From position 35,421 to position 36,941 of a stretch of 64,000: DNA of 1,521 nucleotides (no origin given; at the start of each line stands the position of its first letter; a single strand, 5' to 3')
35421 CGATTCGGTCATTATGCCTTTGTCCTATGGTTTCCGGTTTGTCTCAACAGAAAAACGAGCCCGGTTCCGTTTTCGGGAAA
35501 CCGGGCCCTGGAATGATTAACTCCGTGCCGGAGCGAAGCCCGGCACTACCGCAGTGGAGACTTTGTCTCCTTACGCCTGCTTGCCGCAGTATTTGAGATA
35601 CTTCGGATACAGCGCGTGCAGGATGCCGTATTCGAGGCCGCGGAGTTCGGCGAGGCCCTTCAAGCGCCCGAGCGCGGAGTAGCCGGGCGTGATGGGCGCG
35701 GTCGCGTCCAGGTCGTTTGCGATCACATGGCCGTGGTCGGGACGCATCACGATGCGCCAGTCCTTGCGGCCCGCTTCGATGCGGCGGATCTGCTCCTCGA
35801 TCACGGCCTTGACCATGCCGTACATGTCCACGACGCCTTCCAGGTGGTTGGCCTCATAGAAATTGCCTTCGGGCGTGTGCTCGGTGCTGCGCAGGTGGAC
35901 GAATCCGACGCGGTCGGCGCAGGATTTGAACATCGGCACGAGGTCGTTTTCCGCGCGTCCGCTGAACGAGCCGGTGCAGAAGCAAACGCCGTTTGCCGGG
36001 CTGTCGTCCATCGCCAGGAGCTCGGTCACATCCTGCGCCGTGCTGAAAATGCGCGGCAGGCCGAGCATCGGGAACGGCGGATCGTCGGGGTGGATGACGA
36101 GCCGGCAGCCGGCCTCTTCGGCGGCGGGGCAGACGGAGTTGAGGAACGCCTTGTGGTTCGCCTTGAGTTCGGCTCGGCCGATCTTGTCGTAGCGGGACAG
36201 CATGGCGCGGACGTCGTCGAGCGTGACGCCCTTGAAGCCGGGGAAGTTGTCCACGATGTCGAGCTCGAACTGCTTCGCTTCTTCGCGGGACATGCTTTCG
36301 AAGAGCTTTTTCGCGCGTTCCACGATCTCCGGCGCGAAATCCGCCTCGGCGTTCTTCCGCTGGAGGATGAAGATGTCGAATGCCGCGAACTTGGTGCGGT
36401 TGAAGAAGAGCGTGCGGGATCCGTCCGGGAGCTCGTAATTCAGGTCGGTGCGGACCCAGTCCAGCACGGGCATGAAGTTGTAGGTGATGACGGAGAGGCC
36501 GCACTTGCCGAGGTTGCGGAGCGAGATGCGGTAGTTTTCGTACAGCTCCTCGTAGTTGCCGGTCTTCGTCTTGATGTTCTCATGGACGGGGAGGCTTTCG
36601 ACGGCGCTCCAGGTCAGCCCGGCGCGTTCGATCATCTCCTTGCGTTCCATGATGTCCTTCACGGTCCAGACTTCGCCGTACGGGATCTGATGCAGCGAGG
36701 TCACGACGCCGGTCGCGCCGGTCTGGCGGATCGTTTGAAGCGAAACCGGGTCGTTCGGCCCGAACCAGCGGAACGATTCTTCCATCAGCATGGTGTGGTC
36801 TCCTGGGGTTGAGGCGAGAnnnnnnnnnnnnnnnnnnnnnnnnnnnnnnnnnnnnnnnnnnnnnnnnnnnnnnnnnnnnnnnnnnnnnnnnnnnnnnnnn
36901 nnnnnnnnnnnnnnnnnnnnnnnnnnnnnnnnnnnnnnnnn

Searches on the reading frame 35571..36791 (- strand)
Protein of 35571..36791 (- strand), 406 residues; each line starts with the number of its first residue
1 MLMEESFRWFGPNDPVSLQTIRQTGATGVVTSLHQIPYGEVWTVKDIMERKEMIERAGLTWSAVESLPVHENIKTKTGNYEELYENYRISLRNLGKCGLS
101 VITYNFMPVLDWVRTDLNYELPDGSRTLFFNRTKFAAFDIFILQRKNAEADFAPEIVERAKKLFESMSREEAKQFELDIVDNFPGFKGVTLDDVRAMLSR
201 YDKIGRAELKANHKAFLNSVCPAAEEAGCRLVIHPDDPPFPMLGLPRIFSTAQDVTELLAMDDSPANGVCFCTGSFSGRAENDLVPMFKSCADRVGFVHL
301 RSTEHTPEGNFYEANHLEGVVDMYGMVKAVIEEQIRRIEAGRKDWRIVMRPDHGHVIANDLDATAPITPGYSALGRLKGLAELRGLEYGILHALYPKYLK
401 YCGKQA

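Call 74: search_protein_families(library=pfam, proteins=[window:35571-36791:-], max_evalue=0.001)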
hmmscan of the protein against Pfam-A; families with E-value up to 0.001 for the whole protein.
window:35571-36791:- (406 aa): 2 families
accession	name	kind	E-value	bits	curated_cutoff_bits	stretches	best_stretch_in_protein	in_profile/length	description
PF03786.19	UxuA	-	5.4e-116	387.7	23.7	1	3-388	1-348/352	D-mannonate dehydratase (UxuA)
PF01261.30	AP_endonuc_2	-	1.7e-06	28.4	31.1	1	206-332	97-218/249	Xylose isomerase-like TIM barrel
